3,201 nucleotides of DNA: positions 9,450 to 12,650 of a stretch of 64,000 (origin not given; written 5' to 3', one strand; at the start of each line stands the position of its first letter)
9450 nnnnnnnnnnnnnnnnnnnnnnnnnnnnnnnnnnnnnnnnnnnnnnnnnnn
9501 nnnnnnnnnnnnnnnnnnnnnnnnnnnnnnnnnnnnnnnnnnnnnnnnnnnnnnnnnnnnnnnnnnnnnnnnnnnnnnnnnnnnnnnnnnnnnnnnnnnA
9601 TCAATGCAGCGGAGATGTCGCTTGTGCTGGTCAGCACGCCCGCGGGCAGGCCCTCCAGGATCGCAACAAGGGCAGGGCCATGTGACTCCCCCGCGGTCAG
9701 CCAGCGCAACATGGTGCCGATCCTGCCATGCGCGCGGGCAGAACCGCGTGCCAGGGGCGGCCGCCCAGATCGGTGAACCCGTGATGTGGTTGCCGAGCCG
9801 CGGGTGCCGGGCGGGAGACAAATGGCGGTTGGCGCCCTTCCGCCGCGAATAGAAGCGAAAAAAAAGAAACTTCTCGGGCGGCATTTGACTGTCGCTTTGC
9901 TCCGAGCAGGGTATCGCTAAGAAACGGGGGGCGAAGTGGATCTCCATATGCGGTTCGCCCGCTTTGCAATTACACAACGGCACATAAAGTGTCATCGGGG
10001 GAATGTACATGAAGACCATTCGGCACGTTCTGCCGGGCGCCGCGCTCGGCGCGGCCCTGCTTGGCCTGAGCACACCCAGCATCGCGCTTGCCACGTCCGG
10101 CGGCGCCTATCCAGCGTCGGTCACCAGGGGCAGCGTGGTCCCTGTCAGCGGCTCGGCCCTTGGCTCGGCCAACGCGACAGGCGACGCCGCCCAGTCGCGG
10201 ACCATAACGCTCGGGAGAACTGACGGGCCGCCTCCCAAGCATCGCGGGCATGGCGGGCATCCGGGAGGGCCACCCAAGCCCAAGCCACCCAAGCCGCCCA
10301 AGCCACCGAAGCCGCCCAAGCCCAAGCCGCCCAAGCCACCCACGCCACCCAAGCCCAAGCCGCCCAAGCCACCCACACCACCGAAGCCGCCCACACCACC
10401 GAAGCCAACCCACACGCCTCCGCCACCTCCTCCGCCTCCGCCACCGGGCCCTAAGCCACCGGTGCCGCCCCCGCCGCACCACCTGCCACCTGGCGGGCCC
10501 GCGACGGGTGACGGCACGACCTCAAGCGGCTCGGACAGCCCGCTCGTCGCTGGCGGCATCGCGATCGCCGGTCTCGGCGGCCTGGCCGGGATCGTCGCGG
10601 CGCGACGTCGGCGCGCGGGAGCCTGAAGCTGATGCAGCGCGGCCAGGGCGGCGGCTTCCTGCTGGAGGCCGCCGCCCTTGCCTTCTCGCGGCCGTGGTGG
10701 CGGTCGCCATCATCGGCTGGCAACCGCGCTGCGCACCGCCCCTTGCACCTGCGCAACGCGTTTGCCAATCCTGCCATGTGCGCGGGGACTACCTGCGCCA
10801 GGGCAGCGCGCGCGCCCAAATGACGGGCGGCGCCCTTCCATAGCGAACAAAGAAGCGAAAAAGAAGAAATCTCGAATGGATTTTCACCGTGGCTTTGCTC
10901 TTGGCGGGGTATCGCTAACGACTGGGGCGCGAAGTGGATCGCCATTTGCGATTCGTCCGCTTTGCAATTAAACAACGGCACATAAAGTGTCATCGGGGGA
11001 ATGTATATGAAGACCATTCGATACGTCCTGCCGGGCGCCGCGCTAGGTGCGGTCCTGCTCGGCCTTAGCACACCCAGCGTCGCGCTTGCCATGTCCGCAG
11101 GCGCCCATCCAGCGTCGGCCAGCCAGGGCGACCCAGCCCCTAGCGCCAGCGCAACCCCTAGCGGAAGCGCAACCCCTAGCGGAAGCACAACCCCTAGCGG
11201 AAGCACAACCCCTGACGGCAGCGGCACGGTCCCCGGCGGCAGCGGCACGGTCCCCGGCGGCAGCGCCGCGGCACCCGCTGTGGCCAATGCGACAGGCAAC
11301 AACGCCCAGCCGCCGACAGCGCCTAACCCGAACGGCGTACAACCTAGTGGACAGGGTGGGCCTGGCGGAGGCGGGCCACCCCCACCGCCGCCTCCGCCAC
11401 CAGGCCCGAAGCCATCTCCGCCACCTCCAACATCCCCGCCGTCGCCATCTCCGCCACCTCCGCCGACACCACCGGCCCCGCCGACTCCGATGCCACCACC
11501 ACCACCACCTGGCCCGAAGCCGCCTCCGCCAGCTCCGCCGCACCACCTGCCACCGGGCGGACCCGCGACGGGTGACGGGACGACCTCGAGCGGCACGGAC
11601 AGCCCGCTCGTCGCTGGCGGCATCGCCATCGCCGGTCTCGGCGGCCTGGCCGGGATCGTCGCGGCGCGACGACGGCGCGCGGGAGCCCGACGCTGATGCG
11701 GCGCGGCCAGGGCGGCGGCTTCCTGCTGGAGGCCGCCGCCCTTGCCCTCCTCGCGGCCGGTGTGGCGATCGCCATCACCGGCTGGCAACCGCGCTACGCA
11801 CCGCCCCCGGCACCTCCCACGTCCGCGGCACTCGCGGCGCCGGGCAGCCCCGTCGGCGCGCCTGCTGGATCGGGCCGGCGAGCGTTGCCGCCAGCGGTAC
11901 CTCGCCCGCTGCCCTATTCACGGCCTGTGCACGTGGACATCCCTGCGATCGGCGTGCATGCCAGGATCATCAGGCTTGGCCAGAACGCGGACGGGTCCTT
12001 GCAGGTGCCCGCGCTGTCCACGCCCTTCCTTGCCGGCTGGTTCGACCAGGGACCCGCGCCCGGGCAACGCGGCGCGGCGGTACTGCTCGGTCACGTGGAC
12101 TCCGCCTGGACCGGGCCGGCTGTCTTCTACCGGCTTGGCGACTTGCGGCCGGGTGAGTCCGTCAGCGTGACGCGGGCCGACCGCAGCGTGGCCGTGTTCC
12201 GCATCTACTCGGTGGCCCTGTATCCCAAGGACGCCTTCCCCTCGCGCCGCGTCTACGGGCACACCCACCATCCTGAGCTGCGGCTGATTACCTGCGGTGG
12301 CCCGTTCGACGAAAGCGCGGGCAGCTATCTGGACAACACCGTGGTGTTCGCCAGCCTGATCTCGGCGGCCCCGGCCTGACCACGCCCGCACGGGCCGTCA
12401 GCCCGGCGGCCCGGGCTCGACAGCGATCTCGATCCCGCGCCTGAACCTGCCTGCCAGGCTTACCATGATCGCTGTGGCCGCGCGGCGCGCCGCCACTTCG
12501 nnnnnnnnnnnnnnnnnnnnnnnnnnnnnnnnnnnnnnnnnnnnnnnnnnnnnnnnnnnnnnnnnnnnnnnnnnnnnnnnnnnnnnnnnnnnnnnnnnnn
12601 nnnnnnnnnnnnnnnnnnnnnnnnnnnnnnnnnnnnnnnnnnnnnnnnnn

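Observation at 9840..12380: Tandem segmental duplication of a 'proline-rich substrate + class F sortase' module, with the sortase deleted from copy 1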

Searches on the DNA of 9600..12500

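Call 17: search_rna_families(source=window, start=9600, end=12500, threshold=evalue, max_evalue=1)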
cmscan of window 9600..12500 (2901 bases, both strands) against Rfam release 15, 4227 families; matches with E-value up to 1: 0.
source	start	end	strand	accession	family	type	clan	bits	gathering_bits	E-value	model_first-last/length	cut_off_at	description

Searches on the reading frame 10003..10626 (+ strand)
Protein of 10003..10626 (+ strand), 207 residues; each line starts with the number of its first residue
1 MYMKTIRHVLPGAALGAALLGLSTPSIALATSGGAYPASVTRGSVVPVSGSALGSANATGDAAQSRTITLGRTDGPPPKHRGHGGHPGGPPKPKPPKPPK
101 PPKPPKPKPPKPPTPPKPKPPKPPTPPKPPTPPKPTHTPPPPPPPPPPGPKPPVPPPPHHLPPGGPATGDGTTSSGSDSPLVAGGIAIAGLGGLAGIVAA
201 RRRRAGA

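Call 5: search_protein_families(library=pfam, proteins=[window:10003-10626:+], max_evalue=0.01)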
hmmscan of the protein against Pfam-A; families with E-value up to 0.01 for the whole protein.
window:10003-10626:+ (207 aa): 0 families

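Call 6: search_protein_families(library=ncbifam, proteins=[window:10003-10626:+], max_evalue=0.01)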
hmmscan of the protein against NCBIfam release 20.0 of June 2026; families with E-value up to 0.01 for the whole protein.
window:10003-10626:+ (207 aa): 1 family
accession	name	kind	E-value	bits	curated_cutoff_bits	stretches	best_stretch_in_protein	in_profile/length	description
NF058571.1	GVDTG_CTERM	domain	8.4e-07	29.2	29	1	162-203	2-44/44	GVDTG sorting domain-containing protein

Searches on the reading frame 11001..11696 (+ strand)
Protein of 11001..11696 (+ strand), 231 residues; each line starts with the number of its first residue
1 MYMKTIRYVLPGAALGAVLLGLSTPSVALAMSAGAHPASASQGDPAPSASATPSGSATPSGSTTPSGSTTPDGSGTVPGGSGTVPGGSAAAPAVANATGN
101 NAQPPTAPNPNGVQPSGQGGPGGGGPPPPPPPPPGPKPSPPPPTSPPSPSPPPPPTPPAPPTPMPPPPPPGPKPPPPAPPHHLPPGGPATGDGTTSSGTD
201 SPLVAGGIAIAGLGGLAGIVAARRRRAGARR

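Call 5: search_protein_families(library=pfam, proteins=[window:11001-11696:+], max_evalue=0.01)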
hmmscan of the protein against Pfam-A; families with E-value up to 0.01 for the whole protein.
window:11001-11696:+ (231 aa): 0 families

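Call 6: search_protein_families(library=ncbifam, proteins=[window:11001-11696:+], max_evalue=0.01)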
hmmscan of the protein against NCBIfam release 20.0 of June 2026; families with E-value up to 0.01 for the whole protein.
window:11001-11696:+ (231 aa): 1 family
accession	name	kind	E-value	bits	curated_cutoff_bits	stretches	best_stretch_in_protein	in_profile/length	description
NF058571.1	GVDTG_CTERM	domain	5e-06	26.7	29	1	184-225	2-44/44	GVDTG sorting domain-containing protein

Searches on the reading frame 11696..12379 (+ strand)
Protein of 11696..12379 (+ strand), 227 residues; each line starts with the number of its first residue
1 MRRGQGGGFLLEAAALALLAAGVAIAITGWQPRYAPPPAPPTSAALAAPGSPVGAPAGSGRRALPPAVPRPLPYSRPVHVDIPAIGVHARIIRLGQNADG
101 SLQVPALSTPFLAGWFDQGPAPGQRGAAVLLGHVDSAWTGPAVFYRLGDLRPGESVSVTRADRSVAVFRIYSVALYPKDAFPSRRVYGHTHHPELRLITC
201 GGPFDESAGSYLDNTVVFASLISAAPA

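Call 5: search_protein_families(library=pfam, proteins=[window:11696-12379:+], max_evalue=0.01)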
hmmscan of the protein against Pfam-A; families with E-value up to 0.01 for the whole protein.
window:11696-12379:+ (227 aa): 1 family
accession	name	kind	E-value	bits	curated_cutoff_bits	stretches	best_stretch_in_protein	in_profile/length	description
PF04203.18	Sortase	-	1e-22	80.6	26.6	1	81-221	2-124/125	Sortase domain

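Call 6: search_protein_families(library=ncbifam, proteins=[window:11696-12379:+], max_evalue=0.01)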
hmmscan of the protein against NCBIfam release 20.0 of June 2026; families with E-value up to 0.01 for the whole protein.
window:11696-12379:+ (227 aa): 4 families
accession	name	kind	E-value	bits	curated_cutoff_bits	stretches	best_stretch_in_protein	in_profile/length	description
NF033748.1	class_F_sortase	subfamily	1.9e-60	203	166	1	69-221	3-154/155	class F sortase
TIGR03784.1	marine_sortase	equivalog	0.00012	21.8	158.25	1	111-208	76-163/174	class GN sortase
NF033746.1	class_D_sortase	subfamily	0.003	17.4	165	1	114-205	38-118/135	class D sortase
NF058671.1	sortase_SrtD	exception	0.0031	17.2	140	1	114-200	92-168/187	class D sortase, LPxTATN-specific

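Call 7: find_encoding_contigs(protein=window:11696-12379:+, flank=6000, max_places=6)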
Protein window:11696-12379:+ (227 aa): no gene with exactly this product is on record in the collection.

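Call 8: find_related_loci(query=window:11696-12376:+, collection=genome_contigs, flank=5000)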
Query window:11696-12376:+ (227 aa) in genome_contigs; peptide patterns used: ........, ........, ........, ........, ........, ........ (x = any residue, [..] = any of these).
376 stretches matched a pattern; 22 encode a relative of the query (tblastn E <= 1e-3); 22 distinct loci.
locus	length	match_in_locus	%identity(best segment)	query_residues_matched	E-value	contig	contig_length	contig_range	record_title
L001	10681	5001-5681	97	1-227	3e-141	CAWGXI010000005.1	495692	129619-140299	MAG: uncultured Actinomycetota bacterium isolate MFD02416.bin.1.262 genome assembly, contig: contig_23071, whole genome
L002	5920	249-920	85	1-227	2e-104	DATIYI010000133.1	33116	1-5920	MAG TPA_asm: Streptosporangiaceae bacterium isolate SMAG_U15271 k141_1836311, whole genome shotgun sequence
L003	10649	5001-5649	85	1-221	3e-81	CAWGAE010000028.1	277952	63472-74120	MAG: uncultured Actinomycetota bacterium isolate MFD05377.bin.2.76 genome assembly, contig: contig_74351, whole genome s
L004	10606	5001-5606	53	11-222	1e-60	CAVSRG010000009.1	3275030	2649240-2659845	MAG: uncultured Actinomycetota bacterium isolate MFD04463.bin.2.214 genome assembly, contig: contig_8799, whole genome s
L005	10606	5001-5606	53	11-222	5e-56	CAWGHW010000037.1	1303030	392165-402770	MAG: uncultured Actinomycetota bacterium isolate MFD02671.bin.1.57 genome assembly, contig: contig_6760, whole genome sh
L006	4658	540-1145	53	11-222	8e-56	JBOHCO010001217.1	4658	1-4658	MAG: Streptosporangiaceae bacterium isolate TC-S_concoct.bin.137_sub k127_4197198, whole genome shotgun sequence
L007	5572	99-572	53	69-224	2e-44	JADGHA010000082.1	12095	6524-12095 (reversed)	MAG: Micromonosporaceae bacterium isolate HOG30 NODE_3561_length_12095_cov_14.671140, whole genome shotgun sequence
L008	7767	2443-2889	49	75-224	2e-42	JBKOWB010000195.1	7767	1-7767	MAG: Actinomycetota bacterium isolate GM_EKS_MAG_00028 GM_EKS_000000666561, whole genome shotgun sequence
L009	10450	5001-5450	49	75-225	6e-42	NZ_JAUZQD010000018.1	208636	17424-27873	Symbioplanes lichenis strain TISTR 2343 18, whole genome shotgun sequence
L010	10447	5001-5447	49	75-224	6e-42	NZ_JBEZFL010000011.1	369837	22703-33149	Actinoplanes sp. NPDC048967 NPDC048967_31_E6.ctg-0011, whole genome shotgun sequence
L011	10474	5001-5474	48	69-224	5e-42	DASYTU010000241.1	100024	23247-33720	MAG TPA_asm: Actinoplanes sp. isolate SMAG_U4575 k141_1955731, whole genome shotgun sequence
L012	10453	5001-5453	49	73-225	2e-41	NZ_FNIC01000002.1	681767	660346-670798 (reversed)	Nocardioides szechwanensis strain CGMCC 1.11147, whole genome shotgun sequence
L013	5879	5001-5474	50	69-224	1e-41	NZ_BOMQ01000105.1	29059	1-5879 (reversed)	Actinoplanes nipponensis strain NBRC 14063 sequence105, whole genome shotgun sequence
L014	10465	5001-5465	50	69-221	3e-40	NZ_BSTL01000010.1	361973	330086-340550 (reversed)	Actinoplanes sp. NBRC 103695 sequence010, whole genome shotgun sequence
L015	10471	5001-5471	48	62-224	2e-40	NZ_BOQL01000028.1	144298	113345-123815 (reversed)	Actinoplanes auranticolor strain NBRC 12245 sequence028, whole genome shotgun sequence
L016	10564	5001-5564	43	44-225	3e-40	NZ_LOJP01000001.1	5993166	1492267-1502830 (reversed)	Actinoplanes sp. TFC3 Actinoplanes_sp._strain_TFC3_1, whole genome shotgun sequence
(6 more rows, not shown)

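Call 35: search_solved_structures(query=window:11696-12376:+, max_evalue=0.01, show_alignments=2)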
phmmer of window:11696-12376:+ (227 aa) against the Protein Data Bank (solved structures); distinct sequences matched with E-value up to 0.01: 0.

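Call 39: search_protein_families(library=ncbifam, proteins=[L003:4204-5001:+, L001:3123-3788:+, L001:4240-5001:+, L011:3923-4552:+, L016:4134-4760:+], max_evalue=0.01)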
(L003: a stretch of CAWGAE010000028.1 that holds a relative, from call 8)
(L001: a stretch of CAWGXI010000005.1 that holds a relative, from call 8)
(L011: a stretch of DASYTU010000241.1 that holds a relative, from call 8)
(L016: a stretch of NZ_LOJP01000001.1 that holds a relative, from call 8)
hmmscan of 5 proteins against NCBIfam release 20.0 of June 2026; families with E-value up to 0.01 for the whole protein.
L003:4204-5001:+ (265 aa): 1 family
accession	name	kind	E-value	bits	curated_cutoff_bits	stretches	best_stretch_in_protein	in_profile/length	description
NF058571.1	GVDTG_CTERM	domain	1.2e-06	28.7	29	1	218-259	1-44/44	GVDTG sorting domain-containing protein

L001:3123-3788:+ (221 aa): 1 family
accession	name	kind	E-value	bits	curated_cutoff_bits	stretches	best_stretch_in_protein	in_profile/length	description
NF058571.1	GVDTG_CTERM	domain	2.2e-06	27.8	29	1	176-217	2-44/44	GVDTG sorting domain-containing protein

L001:4240-5001:+ (253 aa): 1 family
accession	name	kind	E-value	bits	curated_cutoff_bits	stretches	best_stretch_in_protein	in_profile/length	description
NF058571.1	GVDTG_CTERM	domain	0.00054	20.2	29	1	208-247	4-44/44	GVDTG sorting domain-containing protein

L011:3923-4552:+ (209 aa): 1 family
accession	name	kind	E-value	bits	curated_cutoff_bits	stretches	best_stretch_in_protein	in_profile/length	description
NF058571.1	GVDTG_CTERM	domain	0.0013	19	29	1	163-206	2-44/44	GVDTG sorting domain-containing protein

L016:4134-4760:+ (208 aa): 0 families

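Call 45: search_protein_families(library=pfam, proteins=[L001:3123-3788:+, L001:4240-5001:+, L003:4204-5001:+, L011:4061-4552:+, L016:4272-4760:+], max_evalue=0.1)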
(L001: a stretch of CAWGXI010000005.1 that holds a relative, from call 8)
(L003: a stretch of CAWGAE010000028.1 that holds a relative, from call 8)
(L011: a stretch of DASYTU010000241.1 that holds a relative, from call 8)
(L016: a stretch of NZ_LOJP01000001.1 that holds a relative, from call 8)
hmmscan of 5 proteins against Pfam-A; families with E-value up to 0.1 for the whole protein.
L001:3123-3788:+ (221 aa): 1 family
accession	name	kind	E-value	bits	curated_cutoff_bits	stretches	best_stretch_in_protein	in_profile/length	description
PF01391.23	Collagen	-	5e-11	42.6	27.2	2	109-164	3-58/60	Collagen triple helix repeat (20 copies)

L001:4240-5001:+ (253 aa): 0 families

L003:4204-5001:+ (265 aa): 0 families

L011:4061-4552:+ (163 aa): 0 families

L016:4272-4760:+ (162 aa): 0 families
